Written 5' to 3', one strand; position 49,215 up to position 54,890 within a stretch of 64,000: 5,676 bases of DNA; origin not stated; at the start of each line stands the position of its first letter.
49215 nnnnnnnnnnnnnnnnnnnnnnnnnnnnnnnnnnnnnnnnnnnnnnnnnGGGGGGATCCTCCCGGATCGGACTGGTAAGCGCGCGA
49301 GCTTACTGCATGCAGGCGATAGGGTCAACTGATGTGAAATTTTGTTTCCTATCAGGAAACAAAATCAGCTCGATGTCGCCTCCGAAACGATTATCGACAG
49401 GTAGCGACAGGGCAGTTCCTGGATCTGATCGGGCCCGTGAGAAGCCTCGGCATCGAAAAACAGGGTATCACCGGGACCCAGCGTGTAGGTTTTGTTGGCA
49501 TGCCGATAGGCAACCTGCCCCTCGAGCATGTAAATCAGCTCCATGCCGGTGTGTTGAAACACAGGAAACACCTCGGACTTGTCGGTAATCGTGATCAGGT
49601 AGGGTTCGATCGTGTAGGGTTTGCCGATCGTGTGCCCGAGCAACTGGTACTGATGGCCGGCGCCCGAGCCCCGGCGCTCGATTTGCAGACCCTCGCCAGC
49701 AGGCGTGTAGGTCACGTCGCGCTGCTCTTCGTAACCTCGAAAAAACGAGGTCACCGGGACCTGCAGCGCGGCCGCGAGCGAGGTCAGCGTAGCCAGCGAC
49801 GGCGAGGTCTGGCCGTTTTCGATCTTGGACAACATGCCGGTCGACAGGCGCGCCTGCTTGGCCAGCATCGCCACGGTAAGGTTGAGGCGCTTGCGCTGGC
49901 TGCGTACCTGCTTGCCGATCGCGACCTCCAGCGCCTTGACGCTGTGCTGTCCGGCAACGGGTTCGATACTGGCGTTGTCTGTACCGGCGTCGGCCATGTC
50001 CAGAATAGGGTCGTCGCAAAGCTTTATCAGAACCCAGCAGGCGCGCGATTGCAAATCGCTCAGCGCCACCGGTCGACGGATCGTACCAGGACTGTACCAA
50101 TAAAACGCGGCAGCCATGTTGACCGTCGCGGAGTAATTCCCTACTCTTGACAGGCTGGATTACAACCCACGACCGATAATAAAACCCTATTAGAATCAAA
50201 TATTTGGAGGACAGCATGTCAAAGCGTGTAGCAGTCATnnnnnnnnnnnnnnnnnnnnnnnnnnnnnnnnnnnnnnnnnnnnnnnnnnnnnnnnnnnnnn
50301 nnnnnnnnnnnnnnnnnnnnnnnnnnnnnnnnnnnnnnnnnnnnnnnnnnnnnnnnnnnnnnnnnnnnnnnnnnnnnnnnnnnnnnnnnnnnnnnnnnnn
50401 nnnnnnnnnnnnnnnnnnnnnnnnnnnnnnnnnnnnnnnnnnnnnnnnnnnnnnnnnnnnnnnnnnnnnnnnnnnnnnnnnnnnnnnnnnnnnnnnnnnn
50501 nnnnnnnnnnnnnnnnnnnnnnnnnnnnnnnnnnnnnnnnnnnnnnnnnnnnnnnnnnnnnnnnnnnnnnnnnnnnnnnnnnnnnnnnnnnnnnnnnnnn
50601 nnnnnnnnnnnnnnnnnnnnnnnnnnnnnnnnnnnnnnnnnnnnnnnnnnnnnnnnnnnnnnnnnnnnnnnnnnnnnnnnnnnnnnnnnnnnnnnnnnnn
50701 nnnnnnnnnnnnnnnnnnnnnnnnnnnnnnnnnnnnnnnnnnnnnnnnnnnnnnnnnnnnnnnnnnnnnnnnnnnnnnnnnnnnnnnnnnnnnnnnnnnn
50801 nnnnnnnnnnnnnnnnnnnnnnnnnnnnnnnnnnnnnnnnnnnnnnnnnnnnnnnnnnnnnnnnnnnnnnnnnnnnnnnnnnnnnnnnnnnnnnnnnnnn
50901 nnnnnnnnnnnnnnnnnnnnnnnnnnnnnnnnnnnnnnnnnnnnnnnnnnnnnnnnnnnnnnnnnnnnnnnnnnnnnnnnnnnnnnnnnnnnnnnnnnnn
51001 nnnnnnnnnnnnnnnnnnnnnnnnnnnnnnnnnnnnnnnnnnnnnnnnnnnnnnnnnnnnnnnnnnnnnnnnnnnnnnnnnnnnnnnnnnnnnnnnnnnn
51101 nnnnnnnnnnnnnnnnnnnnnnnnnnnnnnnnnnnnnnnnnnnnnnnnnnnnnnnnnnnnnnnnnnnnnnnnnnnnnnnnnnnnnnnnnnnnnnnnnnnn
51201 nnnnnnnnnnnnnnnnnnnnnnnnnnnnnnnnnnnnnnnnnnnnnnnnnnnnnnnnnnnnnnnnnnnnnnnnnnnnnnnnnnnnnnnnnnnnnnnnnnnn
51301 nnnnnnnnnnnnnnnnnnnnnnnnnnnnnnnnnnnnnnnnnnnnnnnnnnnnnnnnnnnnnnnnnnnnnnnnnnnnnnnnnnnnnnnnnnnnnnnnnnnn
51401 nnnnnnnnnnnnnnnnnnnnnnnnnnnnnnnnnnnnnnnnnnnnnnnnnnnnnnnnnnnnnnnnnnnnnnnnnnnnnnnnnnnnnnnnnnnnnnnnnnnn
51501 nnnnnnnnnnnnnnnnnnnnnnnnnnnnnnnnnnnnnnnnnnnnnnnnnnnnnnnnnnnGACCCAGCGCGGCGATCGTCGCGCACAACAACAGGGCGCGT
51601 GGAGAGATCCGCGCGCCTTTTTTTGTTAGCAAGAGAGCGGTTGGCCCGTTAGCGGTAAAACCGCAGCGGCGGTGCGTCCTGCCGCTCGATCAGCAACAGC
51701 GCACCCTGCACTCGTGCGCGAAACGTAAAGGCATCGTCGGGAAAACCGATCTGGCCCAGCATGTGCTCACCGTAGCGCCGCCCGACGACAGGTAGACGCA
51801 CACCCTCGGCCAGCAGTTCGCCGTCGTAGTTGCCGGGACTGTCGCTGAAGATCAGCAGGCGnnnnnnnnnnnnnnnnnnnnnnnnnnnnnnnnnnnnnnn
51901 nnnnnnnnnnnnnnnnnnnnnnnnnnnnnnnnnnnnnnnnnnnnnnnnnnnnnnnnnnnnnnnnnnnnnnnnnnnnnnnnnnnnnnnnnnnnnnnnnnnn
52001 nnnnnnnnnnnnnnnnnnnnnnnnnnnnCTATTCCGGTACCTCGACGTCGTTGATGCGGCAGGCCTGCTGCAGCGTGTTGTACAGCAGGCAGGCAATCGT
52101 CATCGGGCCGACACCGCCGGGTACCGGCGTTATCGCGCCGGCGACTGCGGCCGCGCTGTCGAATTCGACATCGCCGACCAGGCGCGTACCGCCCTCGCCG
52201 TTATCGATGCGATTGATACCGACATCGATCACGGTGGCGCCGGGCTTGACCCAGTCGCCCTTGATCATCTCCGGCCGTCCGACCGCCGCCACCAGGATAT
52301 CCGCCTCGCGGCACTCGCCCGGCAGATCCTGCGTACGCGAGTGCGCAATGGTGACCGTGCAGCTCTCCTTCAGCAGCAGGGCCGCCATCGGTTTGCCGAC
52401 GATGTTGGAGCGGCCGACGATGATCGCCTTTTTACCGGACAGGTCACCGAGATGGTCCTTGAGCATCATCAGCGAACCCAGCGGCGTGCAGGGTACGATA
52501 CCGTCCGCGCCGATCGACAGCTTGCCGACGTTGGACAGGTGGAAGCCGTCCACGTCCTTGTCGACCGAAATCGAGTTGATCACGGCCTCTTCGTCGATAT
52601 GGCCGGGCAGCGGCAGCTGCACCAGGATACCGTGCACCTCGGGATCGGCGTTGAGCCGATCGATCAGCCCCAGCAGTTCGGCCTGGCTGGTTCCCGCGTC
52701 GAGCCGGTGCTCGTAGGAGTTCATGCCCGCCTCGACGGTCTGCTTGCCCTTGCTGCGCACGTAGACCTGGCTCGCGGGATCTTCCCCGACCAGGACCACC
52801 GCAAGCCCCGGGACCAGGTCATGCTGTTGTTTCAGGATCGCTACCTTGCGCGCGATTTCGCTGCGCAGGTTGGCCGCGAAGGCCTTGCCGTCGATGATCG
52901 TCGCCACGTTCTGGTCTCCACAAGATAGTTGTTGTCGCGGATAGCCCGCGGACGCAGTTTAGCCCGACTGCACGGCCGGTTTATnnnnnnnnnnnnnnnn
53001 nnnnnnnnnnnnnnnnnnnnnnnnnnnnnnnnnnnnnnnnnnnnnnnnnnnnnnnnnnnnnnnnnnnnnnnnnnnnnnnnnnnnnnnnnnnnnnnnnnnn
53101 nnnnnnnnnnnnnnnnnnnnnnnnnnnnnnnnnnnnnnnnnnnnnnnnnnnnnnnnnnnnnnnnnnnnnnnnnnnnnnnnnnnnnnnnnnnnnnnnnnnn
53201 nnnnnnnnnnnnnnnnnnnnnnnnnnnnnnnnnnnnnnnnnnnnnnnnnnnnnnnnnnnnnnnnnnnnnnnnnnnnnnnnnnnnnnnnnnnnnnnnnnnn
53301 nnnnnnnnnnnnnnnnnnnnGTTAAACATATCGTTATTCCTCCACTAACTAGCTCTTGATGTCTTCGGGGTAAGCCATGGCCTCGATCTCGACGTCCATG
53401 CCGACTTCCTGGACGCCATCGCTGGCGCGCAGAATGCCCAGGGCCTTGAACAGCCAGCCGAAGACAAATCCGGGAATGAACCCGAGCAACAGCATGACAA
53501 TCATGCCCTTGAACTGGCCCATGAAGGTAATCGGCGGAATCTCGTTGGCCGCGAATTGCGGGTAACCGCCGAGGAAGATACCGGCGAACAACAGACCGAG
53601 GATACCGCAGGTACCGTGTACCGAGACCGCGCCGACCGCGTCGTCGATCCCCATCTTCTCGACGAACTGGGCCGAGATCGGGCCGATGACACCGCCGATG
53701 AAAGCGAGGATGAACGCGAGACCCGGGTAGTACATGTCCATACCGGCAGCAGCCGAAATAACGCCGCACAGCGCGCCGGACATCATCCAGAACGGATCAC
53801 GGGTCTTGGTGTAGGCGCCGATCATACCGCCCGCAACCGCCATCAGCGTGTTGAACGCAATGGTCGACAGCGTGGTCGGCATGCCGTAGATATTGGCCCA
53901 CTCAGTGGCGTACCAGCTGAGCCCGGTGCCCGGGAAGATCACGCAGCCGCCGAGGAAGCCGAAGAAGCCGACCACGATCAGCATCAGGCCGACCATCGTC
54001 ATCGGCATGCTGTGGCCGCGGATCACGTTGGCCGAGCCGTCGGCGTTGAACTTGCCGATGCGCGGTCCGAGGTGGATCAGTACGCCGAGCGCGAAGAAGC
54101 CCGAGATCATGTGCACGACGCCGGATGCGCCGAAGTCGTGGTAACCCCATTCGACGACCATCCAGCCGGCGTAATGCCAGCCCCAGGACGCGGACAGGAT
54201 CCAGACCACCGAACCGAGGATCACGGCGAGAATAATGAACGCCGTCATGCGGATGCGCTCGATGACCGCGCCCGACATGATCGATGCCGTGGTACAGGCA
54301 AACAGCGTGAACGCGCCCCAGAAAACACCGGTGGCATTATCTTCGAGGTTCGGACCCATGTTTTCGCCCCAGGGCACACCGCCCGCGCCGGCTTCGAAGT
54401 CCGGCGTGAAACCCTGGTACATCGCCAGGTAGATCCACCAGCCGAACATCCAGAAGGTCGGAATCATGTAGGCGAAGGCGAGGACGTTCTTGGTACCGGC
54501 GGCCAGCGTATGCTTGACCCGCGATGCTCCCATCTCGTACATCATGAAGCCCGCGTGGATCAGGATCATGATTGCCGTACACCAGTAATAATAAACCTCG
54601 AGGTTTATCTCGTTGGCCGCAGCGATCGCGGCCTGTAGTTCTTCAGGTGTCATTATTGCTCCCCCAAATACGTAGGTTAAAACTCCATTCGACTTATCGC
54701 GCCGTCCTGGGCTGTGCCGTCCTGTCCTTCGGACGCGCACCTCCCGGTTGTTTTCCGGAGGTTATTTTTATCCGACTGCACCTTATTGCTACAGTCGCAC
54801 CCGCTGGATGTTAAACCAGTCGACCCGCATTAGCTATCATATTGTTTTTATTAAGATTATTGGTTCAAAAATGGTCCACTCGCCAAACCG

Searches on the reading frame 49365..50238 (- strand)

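Call 13: search_protein_families(library=pfam, proteins=[window:49365-50117:-, window:49468-50238:-], max_evalue=0.001)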
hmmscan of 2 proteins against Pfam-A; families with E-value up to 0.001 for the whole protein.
window:49365-50117:- (250 aa): 5 families
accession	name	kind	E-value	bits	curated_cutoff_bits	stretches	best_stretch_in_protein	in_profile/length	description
PF01381.28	HTH_3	-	9.7e-13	48.4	23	1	72-123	2-53/55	Helix-turn-helix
PF07883.17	Cupin_2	-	4.6e-11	42.7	27.2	1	180-242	7-69/70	Cupin domain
PF13560.12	HTH_31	-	4.5e-10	40.1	27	1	67-122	2-58/64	Helix-turn-helix domain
PF12844.13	HTH_19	-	1.1e-06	28.9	30.2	1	68-131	1-64/64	Helix-turn-helix domain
PF02311.25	AraC_binding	-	1.6e-06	28.4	21.1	1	182-244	14-76/135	AraC-like ligand binding domain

window:49468-50238:- (256 aa): 0 families

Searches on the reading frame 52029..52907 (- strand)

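Call 14: search_protein_families(library=pfam, proteins=[window:52029-52907:-], max_evalue=0.001)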
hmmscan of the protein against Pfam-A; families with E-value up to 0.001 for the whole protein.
window:52029-52907:- (292 aa): 2 families
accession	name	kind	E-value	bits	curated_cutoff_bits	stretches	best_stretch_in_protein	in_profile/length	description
PF02882.25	THF_DHG_CYH_C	-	7.3e-66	220.8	27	1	124-284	2-158/160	Tetrahydrofolate dehydrogenase/cyclohydrolase, NAD(P)-binding domain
PF00763.28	THF_DHG_CYH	-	4.1e-42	143.5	32.8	1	5-120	1-115/115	Tetrahydrofolate dehydrogenase/cyclohydrolase, catalytic domain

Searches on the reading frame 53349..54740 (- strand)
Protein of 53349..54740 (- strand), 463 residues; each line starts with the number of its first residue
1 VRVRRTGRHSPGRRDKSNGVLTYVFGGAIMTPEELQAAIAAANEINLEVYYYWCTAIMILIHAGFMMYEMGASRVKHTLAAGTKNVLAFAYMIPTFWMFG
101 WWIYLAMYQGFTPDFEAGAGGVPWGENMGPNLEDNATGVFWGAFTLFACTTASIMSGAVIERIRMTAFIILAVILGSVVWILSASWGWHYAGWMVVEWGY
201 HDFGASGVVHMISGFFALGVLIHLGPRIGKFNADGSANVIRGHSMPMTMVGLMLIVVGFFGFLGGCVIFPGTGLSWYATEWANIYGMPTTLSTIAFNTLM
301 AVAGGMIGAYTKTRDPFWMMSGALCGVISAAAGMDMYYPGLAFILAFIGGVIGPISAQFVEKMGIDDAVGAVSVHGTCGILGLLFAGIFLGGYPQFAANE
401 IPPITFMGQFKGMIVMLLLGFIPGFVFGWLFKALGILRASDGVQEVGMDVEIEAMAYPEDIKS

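Call 14: search_protein_families(library=pfam, proteins=[window:53349-54740:-], max_evalue=0.001)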
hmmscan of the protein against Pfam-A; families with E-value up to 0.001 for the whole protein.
window:53349-54740:- (463 aa): 1 family
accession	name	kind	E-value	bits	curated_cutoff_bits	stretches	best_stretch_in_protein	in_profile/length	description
PF00909.26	Ammonium_transp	-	8.4e-62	209.6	23.2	1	51-457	3-399/399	Ammonium Transporter Family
